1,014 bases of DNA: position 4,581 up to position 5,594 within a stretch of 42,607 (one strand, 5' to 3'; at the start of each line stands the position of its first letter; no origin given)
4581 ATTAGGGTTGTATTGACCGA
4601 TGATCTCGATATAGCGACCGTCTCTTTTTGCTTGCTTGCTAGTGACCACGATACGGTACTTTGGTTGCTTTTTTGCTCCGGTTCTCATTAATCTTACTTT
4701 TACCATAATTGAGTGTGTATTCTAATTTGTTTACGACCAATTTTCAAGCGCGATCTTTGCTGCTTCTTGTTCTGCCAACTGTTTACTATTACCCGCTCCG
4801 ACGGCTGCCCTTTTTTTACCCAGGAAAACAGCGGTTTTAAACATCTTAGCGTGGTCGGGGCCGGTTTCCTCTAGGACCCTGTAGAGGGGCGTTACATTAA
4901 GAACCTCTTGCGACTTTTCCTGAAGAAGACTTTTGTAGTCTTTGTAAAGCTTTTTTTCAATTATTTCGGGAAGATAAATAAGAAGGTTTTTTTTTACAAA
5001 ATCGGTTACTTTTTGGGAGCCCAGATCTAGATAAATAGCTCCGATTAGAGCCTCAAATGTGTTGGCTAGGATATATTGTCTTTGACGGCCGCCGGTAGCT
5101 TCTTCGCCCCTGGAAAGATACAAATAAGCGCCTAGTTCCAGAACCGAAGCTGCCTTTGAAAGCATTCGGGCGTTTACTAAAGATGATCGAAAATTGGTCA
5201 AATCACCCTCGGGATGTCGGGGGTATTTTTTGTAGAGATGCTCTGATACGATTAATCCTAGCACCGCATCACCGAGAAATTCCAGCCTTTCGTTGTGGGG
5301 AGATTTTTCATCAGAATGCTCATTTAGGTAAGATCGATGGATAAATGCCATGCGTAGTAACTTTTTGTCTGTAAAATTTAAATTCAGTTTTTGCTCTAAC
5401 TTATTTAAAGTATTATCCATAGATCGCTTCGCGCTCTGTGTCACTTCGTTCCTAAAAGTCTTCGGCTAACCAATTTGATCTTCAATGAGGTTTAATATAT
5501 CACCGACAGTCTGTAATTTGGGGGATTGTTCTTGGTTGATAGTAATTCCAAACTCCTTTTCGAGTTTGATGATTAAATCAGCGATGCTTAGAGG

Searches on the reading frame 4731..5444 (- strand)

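Call 28: search_protein_families(library=pfam, proteins=[window:4731-5444:-], max_evalue=10)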
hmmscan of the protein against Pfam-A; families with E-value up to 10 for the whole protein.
window:4731-5444:- (237 aa): 4 families
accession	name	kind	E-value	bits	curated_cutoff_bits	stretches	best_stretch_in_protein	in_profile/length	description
PF14622.11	Ribonucleas_3_3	-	1.3e-39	135.7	35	1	26-155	1-125/128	Ribonuclease-III-like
PF00636.31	Ribonuclease_3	-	1.1e-27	97.2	27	1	52-142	1-102/102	Ribonuclease III domain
PF00035.32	dsrm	-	5.4e-14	53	23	1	170-235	1-65/66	Double-stranded RNA binding motif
PF22935.1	RM44_endonuclase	-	7.1e-09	36.3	27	1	18-137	11-139/139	Large ribosomal subunit protein mL44, endonuclease domain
